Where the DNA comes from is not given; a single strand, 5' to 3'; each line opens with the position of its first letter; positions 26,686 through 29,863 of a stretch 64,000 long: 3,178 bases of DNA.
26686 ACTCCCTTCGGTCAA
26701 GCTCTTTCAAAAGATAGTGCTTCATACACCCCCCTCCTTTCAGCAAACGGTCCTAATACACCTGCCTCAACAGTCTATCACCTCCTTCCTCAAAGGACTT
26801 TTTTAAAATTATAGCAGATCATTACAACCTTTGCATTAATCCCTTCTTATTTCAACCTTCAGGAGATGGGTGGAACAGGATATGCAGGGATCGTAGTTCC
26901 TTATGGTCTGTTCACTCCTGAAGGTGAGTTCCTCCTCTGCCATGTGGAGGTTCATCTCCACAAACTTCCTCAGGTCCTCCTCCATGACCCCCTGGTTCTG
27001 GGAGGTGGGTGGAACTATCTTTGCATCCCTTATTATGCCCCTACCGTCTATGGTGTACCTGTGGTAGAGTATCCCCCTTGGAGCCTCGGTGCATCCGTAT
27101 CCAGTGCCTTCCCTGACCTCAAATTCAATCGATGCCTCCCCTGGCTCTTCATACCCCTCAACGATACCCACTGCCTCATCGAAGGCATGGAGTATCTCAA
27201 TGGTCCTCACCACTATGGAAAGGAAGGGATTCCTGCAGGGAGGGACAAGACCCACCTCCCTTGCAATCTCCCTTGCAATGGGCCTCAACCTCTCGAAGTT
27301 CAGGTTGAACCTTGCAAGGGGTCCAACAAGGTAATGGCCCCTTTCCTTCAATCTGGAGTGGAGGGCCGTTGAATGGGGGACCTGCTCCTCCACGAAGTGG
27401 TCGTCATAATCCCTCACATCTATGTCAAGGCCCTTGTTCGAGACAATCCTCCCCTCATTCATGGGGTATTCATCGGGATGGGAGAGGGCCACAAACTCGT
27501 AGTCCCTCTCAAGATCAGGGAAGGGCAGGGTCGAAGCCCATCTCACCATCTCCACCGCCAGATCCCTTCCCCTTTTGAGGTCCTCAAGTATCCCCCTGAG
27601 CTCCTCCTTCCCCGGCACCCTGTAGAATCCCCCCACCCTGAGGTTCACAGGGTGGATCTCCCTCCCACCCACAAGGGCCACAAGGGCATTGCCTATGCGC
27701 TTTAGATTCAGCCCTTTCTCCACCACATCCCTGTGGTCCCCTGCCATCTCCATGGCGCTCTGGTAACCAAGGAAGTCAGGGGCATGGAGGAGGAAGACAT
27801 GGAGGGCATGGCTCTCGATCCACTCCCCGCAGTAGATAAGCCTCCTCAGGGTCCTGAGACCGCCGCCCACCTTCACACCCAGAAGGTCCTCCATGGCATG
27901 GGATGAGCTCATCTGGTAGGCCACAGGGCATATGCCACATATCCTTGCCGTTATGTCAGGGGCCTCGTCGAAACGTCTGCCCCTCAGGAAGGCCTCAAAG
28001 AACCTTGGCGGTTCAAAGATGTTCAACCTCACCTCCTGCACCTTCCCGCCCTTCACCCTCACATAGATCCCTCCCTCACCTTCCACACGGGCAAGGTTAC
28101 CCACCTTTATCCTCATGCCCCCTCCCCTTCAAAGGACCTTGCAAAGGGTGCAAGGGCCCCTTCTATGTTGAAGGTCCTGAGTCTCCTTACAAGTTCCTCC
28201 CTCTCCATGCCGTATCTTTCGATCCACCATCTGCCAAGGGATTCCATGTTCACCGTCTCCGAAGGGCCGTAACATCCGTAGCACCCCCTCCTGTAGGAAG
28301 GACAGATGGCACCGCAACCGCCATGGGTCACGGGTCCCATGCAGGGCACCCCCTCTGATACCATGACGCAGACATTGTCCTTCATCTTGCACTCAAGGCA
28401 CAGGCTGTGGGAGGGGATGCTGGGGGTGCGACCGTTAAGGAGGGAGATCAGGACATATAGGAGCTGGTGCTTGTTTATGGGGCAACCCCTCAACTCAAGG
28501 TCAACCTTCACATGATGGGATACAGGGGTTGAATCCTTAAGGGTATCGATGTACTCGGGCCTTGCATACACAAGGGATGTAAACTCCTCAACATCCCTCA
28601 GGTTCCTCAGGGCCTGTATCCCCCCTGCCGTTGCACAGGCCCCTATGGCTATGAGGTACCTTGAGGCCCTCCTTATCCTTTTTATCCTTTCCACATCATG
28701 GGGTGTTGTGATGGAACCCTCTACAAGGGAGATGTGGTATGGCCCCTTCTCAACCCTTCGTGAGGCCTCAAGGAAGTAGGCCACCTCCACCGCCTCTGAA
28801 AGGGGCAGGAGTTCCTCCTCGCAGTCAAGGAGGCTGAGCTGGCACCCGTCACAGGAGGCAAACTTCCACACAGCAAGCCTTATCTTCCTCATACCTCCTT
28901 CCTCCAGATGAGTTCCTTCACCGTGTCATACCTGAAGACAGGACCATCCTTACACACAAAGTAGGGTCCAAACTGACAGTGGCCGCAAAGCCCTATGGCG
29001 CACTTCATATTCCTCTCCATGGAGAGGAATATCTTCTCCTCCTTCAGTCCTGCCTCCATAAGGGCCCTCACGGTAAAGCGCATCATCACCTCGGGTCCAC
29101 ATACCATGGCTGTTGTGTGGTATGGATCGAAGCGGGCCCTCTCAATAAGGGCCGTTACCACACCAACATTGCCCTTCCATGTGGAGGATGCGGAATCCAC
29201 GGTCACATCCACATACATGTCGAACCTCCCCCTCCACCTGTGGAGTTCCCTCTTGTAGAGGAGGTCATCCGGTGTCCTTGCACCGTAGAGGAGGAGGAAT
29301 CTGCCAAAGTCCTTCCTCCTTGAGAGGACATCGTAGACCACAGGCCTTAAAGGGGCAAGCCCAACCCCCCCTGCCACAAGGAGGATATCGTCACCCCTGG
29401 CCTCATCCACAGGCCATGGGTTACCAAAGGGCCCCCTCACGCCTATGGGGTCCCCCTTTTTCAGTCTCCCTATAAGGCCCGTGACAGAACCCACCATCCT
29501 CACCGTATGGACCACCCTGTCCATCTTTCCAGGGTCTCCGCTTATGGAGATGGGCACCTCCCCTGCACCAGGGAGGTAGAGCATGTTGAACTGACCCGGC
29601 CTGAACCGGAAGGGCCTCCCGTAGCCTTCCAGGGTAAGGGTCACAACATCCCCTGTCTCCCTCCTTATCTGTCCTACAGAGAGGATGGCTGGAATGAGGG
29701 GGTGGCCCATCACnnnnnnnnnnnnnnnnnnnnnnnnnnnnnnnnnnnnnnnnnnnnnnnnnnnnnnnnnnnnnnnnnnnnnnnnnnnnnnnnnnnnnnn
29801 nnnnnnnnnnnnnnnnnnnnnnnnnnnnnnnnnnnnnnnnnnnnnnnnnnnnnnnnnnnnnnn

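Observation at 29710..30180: cNMP-binding domain protein translationally coupled inside the sulfhydrogenase operon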

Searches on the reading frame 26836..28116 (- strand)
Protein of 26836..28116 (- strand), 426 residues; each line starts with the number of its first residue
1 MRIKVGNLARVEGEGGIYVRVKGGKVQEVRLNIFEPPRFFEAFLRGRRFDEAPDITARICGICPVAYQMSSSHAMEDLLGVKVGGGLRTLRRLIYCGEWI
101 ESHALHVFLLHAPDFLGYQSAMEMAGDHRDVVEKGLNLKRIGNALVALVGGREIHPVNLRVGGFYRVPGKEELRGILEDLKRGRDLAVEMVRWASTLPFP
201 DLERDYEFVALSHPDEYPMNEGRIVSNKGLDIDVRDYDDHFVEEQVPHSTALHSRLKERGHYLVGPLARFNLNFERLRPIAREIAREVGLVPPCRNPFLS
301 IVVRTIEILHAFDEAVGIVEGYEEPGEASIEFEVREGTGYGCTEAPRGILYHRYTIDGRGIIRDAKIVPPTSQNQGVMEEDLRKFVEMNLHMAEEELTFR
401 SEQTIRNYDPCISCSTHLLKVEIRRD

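Call 3: search_protein_families(library=pfam, proteins=[window:26836-28116:-], max_evalue=0.01)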
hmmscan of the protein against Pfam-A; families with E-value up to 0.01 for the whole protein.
window:26836-28116:- (426 aa): 1 family
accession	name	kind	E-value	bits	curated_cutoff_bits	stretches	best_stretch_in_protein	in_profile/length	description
PF00374.24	NiFeSe_Hases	-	6.5e-28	98.4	25.8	2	38-124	1-87/508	Nickel-dependent hydrogenase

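Call 4: search_protein_families(library=ncbifam, proteins=[window:26836-28116:-], max_evalue=0.01)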
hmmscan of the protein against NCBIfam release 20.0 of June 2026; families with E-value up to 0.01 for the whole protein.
window:26836-28116:- (426 aa): 10 families
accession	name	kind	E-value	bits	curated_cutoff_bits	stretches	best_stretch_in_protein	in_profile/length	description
NF040828.1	sulfhyd_ShyA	equivalog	1.2e-85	288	700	1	1-420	1-414/415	NAD(P)-dependent hydrogenase/sulfhydrogenase 2 subunit alpha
NF040832.1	sulfhyd_HydA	equivalog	1.9e-75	254.6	880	1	3-420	5-425/426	NADPH-dependent hydrogenase/sulfhydrogenase 1 subunit alpha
NF041785.2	VhuA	equivalog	9.4e-41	139.7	800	2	2-182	3-190/418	F420-non-reducing hydrogenase Vhu subunit A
TIGR03295.1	frhA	equivalog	4.8e-39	134.5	392.5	1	2-421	4-399/412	coenzyme F420 hydrogenase subunit alpha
NF033181.1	NiFeSe_hydrog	equivalog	1e-36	127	600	2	2-130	3-130/507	nickel-dependent hydrogenase large subunit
NF045518.1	H2_NiFeSe_large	exception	2.4e-35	122.3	780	2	2-186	3-201/485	NiFeSe hydrogenase large subunit HysA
NF007778.0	PRK10467.1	equivalog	4.9e-18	64.7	969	2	2-128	4-129/567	hydrogenase 2 large subunit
NF007550.0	PRK10170.1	equivalog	6.9e-16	57.8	1101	2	2-123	18-139/597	Ni/Fe-hydrogenase large subunit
NF041786.2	VhuU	equivalog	0.00024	20.8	70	1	404-419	14-29/45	F420-non-reducing hydrogenase selenoprotein subunit VhuU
NF004739.1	PRK06075.1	equivalog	0.0031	16.4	360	0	17-131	18-130/384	NADH-quinone oxidoreductase subunit D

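Call 12: search_solved_structures(query=window:26836-28116:-, max_evalue=1e-10)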
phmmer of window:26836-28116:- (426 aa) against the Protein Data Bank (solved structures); distinct sequences matched with E-value up to 1e-10: 65 (the best 60 are shown).
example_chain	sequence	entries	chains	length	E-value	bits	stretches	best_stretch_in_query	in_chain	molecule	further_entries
9nez_D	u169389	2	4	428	3e-69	237.2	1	3-420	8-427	Sulfhydrogenase 1 subunit alpha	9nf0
9e1j_B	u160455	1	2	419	2.6e-68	234.2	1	3-417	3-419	Sulfhydrogenase 1 subunit alpha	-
9e15_B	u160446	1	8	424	2.6e-68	234.1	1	3-417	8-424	Sulfhydrogenase 1 subunit alpha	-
5yxy_A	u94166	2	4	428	5.3e-66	226.5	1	3-420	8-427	Cytosolic NiFe-hydrogenase, alpha subunit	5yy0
5odc_F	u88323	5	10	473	2.9e-57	197.7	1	3-422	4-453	Methyl-viologen reducing hydrogenase subunit A | Methyl-viologen reducing hydrogenase, subunit A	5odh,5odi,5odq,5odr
7t2r_D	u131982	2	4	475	4.4e-47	164.2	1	2-419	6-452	NiFe hydrogenase large subunit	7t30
9sw2_F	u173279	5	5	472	1e-43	153.1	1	7-424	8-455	F420-non-reducing hydrogenase subunit A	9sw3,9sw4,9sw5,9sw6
5xf9_D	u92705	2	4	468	1.8e-41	145.7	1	2-417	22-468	NAD-reducing hydrogenase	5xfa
9sfi_g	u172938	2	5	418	1.3e-38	136.2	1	3-387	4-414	Coenzyme F420-reducing hydrogenase, alpha subunit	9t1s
5jsu_B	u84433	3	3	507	1.6e-27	99.8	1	4-187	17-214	Periplasmic [NiFeSe] hydrogenase, large subunit, selenocysteine-containing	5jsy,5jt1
5jsh_B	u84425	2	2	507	5e-26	94.8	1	4-187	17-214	Periplasmic [NiFeSe] hydrogenase, large subunit, selenocysteine-containing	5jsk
6z8m_B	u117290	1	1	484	4.2e-25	91.8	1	4-187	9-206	Periplasmic [NiFeSe] hydrogenase, large subunit, selenocysteine-containing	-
6ruc_B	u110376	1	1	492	4.6e-25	91.7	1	4-187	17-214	Periplasmic [NiFeSe] hydrogenase, large subunit, selenocysteine-containing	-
1cc1_L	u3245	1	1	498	5.6e-25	91.4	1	2-116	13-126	HYDROGENASE (LARGE SUBUNIT)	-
4kl8_L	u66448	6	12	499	8.7e-25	90.7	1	2-116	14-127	Nickel-dependent hydrogenase large subunit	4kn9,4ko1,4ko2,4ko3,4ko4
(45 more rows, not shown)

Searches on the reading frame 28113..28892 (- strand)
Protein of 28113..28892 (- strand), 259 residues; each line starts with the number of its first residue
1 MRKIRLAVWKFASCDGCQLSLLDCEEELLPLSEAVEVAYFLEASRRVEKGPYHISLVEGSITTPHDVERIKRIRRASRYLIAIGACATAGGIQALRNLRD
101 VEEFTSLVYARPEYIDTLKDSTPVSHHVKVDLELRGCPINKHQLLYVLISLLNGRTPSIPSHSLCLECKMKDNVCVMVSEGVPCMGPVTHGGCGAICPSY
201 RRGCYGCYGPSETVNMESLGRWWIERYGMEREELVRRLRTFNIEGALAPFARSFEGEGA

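Call 3: search_protein_families(library=pfam, proteins=[window:28113-28892:-], max_evalue=0.01)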
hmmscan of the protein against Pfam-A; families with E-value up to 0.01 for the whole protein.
window:28113-28892:- (259 aa): 1 family
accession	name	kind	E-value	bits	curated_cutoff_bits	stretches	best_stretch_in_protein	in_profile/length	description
PF01058.29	Oxidored_q6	-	6.3e-26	91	27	1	14-150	1-127/128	NADH ubiquinone oxidoreductase, 20 Kd subunit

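Call 4: search_protein_families(library=ncbifam, proteins=[window:28113-28892:-], max_evalue=0.01)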
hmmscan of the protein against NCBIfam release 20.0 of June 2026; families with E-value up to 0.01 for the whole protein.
window:28113-28892:- (259 aa): 8 families
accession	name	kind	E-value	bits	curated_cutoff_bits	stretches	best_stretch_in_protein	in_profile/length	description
NF040831.1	sulfhyd_ShyD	equivalog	4.1e-53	180.4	460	1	4-242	1-238/240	NAD(P)-dependent hydrogenase/sulfhydrogenase 2 subunit delta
NF040836.1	sulfhyd_HydD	equivalog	2.3e-52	177.8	500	1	2-243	4-246/261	NADPH-dependent hydrogenase/sulfhydrogenase 1 subunit delta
NF045875.1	F420_non_VhuG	exception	2.3e-31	109.1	450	1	3-214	4-243/286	F420-non-reducing hydrogenase subunit VhuG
TIGR03294.1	FrhG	equivalog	1.1e-13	51.4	245.5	1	4-199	2-188/228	coenzyme F420 hydrogenase subunit gamma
NF005012.1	PRK06411.1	subfamily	0.0014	18.2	116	0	72-94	96-118/166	NADH-quinone oxidoreductase subunit NuoB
NF011390.0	PRK14815.1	equivalog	0.0032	16.8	281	0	54-93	76-117/183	NADH dehydrogenase subunit B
TIGR01957.1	nuoB_fam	subfamily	0.0043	17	142.7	0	57-102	63-112/145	NADH-quinone oxidoreductase subunit B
NF011394.0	PRK14819.1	equivalog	0.0097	15.5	312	0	67-91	89-113/264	NADH-quinone oxidoreductase subunit B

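Call 40: find_related_loci(query=A2, collection=metagenome_contigs, flank=6000)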
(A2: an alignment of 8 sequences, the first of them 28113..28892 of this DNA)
Query A2 (259 aa) in metagenome_contigs; peptide patterns used: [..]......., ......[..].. (x = any residue, [..] = any of these).
600 stretches matched a pattern (row limit reached: there are more); 590 encode a relative of the query (tblastn E <= 1e-3); the best 80 are kept; 80 distinct loci.
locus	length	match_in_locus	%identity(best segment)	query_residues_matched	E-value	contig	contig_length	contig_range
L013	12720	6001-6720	67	2-242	1e-114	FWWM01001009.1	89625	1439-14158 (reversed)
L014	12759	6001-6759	64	2-256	4e-114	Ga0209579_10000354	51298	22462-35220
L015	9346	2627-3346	68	2-242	1e-113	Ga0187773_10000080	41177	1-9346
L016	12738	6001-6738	66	3-250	5e-113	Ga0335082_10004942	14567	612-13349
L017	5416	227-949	67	1-242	1e-112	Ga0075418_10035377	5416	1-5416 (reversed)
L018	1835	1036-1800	64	2-259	2e-119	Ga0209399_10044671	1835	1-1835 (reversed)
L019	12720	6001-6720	65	2-242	3e-112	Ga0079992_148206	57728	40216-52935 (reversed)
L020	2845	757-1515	64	2-258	7e-116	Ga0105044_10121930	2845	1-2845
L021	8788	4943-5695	63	3-256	3e-112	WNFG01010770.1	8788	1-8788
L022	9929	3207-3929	65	2-242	5e-112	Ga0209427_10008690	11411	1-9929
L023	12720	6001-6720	68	2-242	4e-112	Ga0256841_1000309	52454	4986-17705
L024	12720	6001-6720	65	2-242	3e-112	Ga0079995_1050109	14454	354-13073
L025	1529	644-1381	67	5-257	2e-120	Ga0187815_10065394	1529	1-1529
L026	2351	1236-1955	66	2-242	4e-117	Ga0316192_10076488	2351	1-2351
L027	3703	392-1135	64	3-257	8e-114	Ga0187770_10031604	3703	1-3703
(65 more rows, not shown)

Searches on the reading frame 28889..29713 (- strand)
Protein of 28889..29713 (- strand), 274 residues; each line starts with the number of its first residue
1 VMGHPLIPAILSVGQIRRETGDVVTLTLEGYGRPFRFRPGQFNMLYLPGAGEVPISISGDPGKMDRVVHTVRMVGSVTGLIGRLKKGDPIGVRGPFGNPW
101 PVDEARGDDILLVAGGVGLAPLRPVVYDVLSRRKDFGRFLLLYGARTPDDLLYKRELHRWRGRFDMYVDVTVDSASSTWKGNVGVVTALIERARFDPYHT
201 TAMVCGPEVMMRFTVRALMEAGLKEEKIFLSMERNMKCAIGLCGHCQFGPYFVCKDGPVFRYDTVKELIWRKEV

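Call 3: search_protein_families(library=pfam, proteins=[window:28889-29713:-], max_evalue=0.01)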
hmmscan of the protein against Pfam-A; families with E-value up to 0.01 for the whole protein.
window:28889-29713:- (274 aa): 2 families
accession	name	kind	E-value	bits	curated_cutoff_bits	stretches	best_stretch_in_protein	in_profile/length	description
PF00175.26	NAD_binding_1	-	2.1e-17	64.2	22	1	112-214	1-107/109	Oxidoreductase NAD-binding domain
PF10418.14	DHODB_Fe-S_bind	-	7.6e-10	38.8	23.9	1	233-265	1-40/41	Iron-sulfur cluster binding domain of dihydroorotate dehydrogenase B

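Call 4: search_protein_families(library=ncbifam, proteins=[window:28889-29713:-], max_evalue=0.01)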
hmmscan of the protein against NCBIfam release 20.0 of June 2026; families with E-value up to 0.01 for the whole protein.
window:28889-29713:- (274 aa): 27 families (the best 25 are shown)
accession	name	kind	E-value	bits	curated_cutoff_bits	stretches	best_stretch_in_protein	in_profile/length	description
NF006220.0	PRK08345.1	subfamily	2.8e-63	213.9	395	1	32-262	38-284/294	cytochrome-c3 hydrogenase subunit gamma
TIGR02911.1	sulfite_red_B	equivalog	6.3e-60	202.5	288.6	1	34-269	28-260/261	anaerobic sulfite reductase subunit AsrB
NF040835.1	sulfhyd_HydG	equivalog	5.3e-52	176.9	650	1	35-263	48-282/292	NADPH-dependent hydrogenase/sulfhydrogenase 1 subunit gamma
NF000796.0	PRK00054.1-1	equivalog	6.2e-52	176.4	224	1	9-266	4-236/254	dihydroorotate dehydrogenase electron transfer subunit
NF040830.1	sulfhyd_ShyC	equivalog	1.8e-50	171.7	600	1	32-262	34-278/288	NAD(P)-dependent hydrogenase/sulfhydrogenase 2 subunit gamma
NF000798.0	PRK00054.1-3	equivalog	5.6e-27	94.9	219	1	34-264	28-241/244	dihydroorotate dehydrogenase electron transfer subunit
NF000799.0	PRK00054.1-4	equivalog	1.3e-23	83.4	314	1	53-265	53-256/258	dihydroorotate dehydrogenase electron transfer subunit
NF004862.0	PRK06222.1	subfamily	1.7e-20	73.7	220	1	37-265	28-248/281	sulfide/dihydroorotate dehydrogenase-like FAD/NAD-binding protein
NF009414.0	PRK12778.1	equivalog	7.3e-19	67.5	1103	1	37-265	28-248/752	bifunctional dihydroorotate dehydrogenase B NAD binding subunit/NADPH-dependent glutamate synthase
NF000797.0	PRK00054.1-2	equivalog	2.5e-18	66.3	270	1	36-264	41-264/267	dihydroorotate dehydrogenase electron transfer subunit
NF040810.1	BenC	equivalog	1.1e-16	60.9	430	1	13-229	109-326/333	benzoate 1,2-dioxygenase electron transfer component BenC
NF007964.0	PRK10684.1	equivalog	2.3e-16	59.7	383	1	4-230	5-234/333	NADH oxidoreductase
NF045803.1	MethMoxFADbindMmoC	equivalog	6.8e-16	58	500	1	33-230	136-337/343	aromatic/alkene monooxygenase hydroxylase FAD-binding subunit MmoC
NF058606.1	GlBtMonoRdsGbcB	equivalog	1.6e-15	56.9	500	1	16-223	21-237/362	glycine betaine monooxygenase reductase subunit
TIGR01941.1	nqrF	equivalog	4.3e-15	55.6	295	1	74-230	239-400/405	NADH:ubiquinone reductase (Na(+)-transporting) subunit F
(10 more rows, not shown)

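Call 28: search_dna_similar(query=window:28889-29713:-, collection=plasmids, mode=protein, max_evalue=1e-20, max_rows=60)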
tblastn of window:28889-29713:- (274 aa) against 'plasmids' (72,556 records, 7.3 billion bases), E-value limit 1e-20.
Records with a match: 52; places in all: 55; records where one place covers at least 80% of the query: 52.
Best place of each record, by identity: <60% 52.
By first word of the organism name: Escherichia 17; Clostridium 9; Rhodococcus 6; Streptomyces 5; Paraclostridium 3; Burkholderia 2; Cetobacterium 2; Paraburkholderia 1; Pandoraea 1; Ilyobacter 1; and 5 more.
By predicted mobility (MOB-suite, as given by PLSDB): non-mobilizable 30; conjugative 16; mobilizable 6.
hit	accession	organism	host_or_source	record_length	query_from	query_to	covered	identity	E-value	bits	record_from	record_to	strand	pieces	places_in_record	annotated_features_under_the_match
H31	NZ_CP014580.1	Paraburkholderia phytofirmans OLGA172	-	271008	5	274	99%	55.9%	5e-91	301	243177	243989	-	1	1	FAD/NAD(P)-binding protein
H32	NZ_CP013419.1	Burkholderia savannae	soil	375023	5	274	99%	55.3%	1e-87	291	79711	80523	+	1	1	FAD/NAD(P)-binding protein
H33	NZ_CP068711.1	Burkholderia thailandensis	soil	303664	5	274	99%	54.8%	2e-80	270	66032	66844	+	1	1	FAD/NAD(P)-binding protein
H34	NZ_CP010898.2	Pandoraea vervacti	bacteria,uncultivated field soil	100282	17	274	94%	51.5%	2e-77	262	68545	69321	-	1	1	FAD/NAD(P)-binding protein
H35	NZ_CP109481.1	Streptomyces sp. NBC_01450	-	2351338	19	274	93%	50.6%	6e-68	235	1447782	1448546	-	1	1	none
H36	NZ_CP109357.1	Streptomyces sp. NBC_01562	-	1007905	19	274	93%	49.8%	2e-67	233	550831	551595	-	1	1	record has no annotation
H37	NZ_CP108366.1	Streptomyces sp. NBC_01340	-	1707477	19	274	93%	49.8%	2e-67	233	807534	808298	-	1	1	none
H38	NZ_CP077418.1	Rhodococcus qingshengii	pure culture,oil-contaminated water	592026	1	274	100%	45.5%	5e-61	215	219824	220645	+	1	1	FAD/NAD(P)-binding protein | cyclic nucleotide-binding domain-containing protein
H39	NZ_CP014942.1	Rhodococcus sp. BH4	cell culture,sludge of membrane ...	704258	1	274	100%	45.5%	5e-61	215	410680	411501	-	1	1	FAD/NAD(P)-binding protein | cyclic nucleotide-binding domain-containing protein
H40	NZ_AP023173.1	Rhodococcus qingshengii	-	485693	1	274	100%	45.5%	6e-61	214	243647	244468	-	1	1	FAD/NAD(P)-binding protein | cyclic nucleotide-binding domain-containing protein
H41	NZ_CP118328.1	Rhodococcus sp. DK17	pure culture,crude oil-contaminated soil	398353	19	269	92%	49.2%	1e-62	219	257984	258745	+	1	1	FAD/NAD(P)-binding protein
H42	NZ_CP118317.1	Rhodococcus sp. DK180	pure culture,crude oil-contaminated soil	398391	19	269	92%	49.2%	1e-62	219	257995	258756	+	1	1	FAD/NAD(P)-binding protein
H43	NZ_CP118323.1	Rhodococcus sp. DK176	pure culture,crude oil-contaminated soil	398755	19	269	92%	49.2%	1e-62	219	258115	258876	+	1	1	FAD/NAD(P)-binding protein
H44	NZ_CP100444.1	Streptomyces rimosus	pure culture,OTC cluster deletion ...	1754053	19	274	93%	46.7%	9e-60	211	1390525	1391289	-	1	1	record has no annotation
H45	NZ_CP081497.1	Streptomyces sp. BHT-5-2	whole organism,plant soil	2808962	6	274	98%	43.3%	4e-59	209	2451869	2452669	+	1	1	none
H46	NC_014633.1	Ilyobacter polytropus DSM 2926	marine mud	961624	5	268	96%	41.2%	4e-59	209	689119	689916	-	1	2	FAD/NAD(P)-binding protein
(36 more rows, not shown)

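Call 29: get_annotated_region(hit=H35, flank=7000)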
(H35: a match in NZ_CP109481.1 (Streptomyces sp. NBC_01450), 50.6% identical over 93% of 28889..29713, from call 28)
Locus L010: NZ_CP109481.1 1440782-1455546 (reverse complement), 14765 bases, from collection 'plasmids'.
description: Streptomyces sp. NBC_01450 plasmid unnamed1, complete sequence
organism: Streptomyces sp. NBC_01450 (NCBI taxid 2903871)
taxonomy: Bacteria; Actinomycetota; Actinomycetes; Kitasatosporales; Streptomycetaceae; Streptomyces; Streptomyces sp. NBC 01450
host: -; source: -; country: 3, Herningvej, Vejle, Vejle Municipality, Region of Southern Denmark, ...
typing (MOB-suite, as given by PLSDB): mobilizable; replicon rep_cluster_1879,rep_cluster_1910,rep_cluster_43; relaxase MOBP,MOBP
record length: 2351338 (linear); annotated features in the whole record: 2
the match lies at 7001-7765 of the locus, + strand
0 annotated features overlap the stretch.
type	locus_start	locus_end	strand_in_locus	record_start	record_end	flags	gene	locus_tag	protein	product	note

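Call 30: get_annotated_region(hit=H46, flank=7000)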
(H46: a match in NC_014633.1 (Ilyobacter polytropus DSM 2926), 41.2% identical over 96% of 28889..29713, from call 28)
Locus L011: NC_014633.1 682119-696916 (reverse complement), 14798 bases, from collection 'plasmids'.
description: Ilyobacter polytropus DSM 2926 plasmid pILYOP01, complete sequence
organism: Ilyobacter polytropus DSM 2926 (NCBI taxid 572544)
taxonomy: Bacteria; Fusobacteriota; Fusobacteriia; Fusobacteriales; Fusobacteriaceae; Ilyobacter; Ilyobacter polytropus; Ilyobacter polytropus DSM 2926
host: -; source: marine mud; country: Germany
typing (MOB-suite, as given by PLSDB): non-mobilizable; replicon rep_cluster_99
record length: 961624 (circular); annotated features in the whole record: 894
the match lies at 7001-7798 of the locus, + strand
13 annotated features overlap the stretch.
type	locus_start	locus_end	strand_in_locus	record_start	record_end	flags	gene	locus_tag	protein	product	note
CDS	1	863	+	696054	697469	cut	-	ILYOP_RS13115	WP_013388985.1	aspartate ammonia-lyase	-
CDS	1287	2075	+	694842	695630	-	-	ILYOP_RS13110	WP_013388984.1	CoB--CoM heterodisulfide reductase iron-sulfur subunit B family protein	-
CDS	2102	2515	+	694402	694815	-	-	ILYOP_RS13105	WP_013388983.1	4Fe-4S dicluster domain-containing protein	-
CDS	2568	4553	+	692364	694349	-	-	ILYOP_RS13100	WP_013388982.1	CoB--CoM heterodisulfide reductase iron-sulfur subunit A family protein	-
CDS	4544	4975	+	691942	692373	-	-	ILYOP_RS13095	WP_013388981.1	hydrogenase iron-sulfur subunit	-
CDS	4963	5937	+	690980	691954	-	-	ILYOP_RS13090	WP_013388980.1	4Fe-4S dicluster domain-containing protein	-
CDS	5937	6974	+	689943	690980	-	-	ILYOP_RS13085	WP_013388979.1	4Fe-4S dicluster domain-containing protein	-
CDS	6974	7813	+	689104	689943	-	-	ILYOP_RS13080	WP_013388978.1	FAD/NAD(P)-binding protein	-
CDS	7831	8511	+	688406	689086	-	-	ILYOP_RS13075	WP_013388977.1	4Fe-4S dicluster domain-containing protein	-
CDS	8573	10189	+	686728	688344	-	-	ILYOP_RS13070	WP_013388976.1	FAD-dependent oxidoreductase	-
CDS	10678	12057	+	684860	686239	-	-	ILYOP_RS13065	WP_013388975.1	aspartate aminotransferase family protein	-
CDS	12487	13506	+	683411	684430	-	-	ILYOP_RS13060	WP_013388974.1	TAXI family TRAP transporter solute-binding subunit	-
CDS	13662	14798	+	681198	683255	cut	-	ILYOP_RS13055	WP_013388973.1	TRAP transporter permease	-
